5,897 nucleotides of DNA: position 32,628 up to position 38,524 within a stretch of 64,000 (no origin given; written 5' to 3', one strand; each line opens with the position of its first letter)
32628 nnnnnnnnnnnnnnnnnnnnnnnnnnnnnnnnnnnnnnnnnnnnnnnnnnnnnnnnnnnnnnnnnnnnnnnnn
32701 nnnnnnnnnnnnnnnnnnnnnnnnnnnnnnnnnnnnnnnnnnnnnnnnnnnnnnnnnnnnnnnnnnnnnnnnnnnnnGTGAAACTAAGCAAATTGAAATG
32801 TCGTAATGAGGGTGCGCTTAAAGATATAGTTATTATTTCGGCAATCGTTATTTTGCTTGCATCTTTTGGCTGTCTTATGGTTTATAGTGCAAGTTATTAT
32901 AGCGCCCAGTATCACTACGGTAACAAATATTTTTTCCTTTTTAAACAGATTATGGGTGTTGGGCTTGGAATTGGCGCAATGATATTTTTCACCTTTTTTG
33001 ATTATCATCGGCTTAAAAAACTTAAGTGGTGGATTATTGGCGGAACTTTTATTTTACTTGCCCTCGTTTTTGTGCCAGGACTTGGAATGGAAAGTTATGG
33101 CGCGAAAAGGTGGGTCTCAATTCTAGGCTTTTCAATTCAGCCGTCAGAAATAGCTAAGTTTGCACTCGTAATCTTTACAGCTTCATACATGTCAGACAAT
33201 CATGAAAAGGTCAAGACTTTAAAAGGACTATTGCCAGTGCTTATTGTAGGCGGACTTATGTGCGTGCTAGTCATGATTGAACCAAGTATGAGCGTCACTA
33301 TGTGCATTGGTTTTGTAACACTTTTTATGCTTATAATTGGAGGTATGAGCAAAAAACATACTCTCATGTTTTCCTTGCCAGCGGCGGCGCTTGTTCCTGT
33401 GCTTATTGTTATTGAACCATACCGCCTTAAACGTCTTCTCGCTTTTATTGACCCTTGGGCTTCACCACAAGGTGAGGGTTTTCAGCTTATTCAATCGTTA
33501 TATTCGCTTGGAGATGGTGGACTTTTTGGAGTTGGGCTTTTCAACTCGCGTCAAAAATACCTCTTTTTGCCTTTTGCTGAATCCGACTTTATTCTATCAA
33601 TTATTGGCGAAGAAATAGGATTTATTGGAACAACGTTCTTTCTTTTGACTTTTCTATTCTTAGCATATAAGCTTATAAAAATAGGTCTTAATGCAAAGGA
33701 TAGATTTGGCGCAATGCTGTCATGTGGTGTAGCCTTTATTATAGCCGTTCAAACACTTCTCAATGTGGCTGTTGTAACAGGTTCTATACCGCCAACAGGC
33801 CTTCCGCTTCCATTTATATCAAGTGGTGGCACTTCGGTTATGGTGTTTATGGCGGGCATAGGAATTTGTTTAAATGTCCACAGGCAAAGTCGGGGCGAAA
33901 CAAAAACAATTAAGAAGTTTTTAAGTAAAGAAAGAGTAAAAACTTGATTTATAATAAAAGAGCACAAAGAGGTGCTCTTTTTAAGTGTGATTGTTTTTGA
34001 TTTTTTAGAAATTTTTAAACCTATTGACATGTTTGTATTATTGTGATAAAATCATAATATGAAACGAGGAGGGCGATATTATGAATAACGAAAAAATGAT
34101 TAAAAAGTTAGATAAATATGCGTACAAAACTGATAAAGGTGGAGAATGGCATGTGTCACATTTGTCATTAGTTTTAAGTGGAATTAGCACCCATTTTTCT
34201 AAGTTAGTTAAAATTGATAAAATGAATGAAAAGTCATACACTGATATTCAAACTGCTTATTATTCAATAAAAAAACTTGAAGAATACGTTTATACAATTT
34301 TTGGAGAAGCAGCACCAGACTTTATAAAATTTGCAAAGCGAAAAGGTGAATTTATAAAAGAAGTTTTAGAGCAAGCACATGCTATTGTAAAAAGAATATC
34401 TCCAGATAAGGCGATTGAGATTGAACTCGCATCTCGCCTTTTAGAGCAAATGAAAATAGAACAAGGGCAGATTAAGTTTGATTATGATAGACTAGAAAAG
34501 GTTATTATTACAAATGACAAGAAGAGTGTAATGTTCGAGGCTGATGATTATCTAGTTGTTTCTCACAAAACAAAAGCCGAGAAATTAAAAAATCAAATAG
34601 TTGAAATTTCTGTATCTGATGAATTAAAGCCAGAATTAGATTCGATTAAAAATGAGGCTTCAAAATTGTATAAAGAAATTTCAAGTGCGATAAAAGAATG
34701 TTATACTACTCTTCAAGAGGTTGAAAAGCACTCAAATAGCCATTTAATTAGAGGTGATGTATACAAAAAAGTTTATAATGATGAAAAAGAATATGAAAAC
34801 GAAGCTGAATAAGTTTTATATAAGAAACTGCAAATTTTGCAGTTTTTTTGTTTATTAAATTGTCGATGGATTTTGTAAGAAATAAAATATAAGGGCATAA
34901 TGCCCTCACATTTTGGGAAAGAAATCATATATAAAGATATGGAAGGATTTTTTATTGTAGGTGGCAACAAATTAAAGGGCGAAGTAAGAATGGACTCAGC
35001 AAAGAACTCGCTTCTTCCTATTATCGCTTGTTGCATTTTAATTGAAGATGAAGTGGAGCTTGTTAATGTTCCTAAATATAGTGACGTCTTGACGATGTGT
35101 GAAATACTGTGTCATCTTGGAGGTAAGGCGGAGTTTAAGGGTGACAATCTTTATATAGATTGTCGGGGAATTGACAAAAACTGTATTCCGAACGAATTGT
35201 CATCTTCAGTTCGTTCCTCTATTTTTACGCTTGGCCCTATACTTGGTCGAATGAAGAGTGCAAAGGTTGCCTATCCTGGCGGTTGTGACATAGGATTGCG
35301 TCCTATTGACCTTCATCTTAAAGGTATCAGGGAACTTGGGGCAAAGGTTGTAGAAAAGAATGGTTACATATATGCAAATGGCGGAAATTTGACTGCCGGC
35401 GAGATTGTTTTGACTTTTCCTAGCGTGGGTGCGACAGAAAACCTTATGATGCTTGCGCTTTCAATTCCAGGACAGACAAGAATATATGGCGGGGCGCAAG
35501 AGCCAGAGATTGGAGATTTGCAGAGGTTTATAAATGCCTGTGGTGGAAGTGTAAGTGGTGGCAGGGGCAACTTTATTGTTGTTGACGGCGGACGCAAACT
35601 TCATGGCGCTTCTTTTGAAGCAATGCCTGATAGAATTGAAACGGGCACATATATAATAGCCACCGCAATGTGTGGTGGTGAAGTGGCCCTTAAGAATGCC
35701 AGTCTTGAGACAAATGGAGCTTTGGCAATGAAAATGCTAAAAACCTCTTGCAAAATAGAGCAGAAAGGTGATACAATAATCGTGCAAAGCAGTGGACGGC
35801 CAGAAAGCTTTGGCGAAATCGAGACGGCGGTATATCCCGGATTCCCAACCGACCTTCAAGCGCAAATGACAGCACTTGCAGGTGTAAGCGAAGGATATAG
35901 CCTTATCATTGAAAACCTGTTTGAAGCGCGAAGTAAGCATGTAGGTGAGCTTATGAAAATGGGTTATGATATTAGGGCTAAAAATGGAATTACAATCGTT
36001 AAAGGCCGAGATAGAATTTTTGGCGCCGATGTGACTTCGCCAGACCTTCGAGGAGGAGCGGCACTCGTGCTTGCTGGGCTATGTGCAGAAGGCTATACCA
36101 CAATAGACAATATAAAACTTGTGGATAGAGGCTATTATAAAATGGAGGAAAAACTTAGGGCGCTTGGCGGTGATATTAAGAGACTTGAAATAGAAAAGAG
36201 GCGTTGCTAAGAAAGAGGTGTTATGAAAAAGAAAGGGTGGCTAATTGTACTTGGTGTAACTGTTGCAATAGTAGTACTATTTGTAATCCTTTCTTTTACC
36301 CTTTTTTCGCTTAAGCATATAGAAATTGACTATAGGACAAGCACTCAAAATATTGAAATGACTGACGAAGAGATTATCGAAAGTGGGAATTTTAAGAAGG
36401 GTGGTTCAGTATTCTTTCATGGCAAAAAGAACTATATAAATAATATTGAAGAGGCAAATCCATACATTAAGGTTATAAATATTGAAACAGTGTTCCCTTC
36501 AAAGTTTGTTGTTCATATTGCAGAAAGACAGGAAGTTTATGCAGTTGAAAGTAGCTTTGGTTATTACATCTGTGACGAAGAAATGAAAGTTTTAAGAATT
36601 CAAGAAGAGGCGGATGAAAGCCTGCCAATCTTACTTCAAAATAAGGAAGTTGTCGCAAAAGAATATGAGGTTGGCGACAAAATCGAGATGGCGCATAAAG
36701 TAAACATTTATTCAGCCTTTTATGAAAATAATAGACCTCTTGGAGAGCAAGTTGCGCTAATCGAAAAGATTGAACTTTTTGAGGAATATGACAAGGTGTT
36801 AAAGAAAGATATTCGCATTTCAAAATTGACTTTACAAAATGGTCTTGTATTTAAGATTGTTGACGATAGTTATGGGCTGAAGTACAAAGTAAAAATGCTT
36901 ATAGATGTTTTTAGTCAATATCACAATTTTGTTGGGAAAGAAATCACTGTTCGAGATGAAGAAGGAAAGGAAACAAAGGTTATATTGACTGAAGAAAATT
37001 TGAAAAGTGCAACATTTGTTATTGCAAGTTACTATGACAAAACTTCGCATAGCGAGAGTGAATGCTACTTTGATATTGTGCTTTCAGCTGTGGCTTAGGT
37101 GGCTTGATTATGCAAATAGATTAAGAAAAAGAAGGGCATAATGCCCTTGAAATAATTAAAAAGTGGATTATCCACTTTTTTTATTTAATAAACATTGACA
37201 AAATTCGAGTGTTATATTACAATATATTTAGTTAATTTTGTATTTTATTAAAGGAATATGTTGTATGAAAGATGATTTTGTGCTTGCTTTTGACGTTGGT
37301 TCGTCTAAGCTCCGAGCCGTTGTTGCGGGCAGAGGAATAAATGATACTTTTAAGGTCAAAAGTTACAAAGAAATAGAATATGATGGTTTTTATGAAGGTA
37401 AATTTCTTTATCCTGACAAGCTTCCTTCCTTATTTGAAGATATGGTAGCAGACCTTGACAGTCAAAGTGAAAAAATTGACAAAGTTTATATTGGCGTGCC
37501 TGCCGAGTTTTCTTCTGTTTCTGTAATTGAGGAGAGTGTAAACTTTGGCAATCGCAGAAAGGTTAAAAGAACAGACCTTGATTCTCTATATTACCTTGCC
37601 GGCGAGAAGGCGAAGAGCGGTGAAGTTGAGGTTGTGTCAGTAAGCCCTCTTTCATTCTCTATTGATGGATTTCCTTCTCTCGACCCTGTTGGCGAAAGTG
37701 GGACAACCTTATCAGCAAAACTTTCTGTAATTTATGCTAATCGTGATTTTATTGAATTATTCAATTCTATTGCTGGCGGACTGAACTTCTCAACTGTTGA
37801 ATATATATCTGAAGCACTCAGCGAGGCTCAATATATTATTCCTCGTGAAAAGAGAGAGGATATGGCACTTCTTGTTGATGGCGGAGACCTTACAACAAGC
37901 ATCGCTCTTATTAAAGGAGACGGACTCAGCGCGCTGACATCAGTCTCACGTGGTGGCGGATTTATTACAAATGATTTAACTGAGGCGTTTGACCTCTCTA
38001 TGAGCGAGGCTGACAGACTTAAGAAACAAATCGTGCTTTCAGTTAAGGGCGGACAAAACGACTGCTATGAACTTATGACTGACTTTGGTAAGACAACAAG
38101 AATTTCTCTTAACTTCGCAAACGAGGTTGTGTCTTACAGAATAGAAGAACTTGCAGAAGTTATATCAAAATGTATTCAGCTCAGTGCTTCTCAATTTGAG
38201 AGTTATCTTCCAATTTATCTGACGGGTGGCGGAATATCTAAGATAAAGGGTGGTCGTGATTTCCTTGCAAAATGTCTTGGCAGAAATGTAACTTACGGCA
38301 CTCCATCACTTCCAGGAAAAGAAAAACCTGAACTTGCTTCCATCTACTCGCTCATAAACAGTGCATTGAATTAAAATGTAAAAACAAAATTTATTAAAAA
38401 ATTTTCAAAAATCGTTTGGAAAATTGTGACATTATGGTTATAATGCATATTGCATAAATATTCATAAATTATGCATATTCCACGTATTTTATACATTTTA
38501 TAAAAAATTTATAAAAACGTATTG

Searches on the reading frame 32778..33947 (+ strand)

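Call 77: search_protein_families(library=pfam, proteins=[window:32778-33947:+])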
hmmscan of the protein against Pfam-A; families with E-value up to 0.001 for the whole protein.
window:32778-33947:+ (389 aa): 1 family
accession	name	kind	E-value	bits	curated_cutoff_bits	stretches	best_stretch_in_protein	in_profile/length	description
PF01098.24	FTSW_RODA_SPOVE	-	2.5e-96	323.2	26.4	1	21-372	5-355/356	Cell cycle protein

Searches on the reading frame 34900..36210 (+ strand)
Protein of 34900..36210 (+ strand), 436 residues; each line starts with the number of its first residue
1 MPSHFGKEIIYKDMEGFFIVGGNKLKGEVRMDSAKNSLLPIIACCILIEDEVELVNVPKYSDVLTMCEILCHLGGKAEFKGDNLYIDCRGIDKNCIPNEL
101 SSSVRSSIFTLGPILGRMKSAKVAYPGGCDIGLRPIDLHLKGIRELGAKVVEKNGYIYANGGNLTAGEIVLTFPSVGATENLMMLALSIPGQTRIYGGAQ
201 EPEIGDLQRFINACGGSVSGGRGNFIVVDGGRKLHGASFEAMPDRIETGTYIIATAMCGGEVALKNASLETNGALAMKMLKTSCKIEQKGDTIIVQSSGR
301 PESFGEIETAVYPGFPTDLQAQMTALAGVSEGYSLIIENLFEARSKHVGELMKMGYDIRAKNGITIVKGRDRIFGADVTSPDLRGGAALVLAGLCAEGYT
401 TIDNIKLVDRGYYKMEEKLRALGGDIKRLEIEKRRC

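Call 77: search_protein_families(library=pfam, proteins=[window:34900-36210:+])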
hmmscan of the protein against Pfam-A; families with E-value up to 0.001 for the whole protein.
window:34900-36210:+ (436 aa): 1 family
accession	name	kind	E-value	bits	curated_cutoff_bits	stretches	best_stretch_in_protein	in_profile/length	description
PF00275.25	EPSP_synthase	-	1.2e-78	265.1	22.8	1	21-419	3-417/417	EPSP synthase (3-phosphoshikimate 1-carboxyvinyltransferase)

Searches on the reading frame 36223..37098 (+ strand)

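Call 77: search_protein_families(library=pfam, proteins=[window:36223-37098:+])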
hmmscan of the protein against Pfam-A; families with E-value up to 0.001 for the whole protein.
window:36223-37098:+ (291 aa): 1 family
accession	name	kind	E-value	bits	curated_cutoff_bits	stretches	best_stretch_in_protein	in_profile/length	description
PF08478.15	POTRA_1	-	2.9e-08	34.3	23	1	43-102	11-69/69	POTRA domain, FtsQ-type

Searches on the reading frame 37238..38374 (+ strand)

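Call 77: search_protein_families(library=pfam, proteins=[window:37238-38374:+])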
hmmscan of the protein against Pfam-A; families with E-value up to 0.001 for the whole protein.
window:37238-38374:+ (378 aa): 3 families
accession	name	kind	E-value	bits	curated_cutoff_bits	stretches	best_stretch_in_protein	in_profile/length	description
PF14450.12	FtsA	-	5.1e-12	46.7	31.8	1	212-369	2-125/127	Cell division protein FtsA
PF02491.25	SHS2_FTSA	-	3.4e-06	27.8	25.4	1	99-165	11-78/79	SHS2 domain inserted in FTSA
PF11104.14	PilM_2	-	0.00033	20.1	27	0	192-264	164-236/340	Type IV pilus assembly protein PilM;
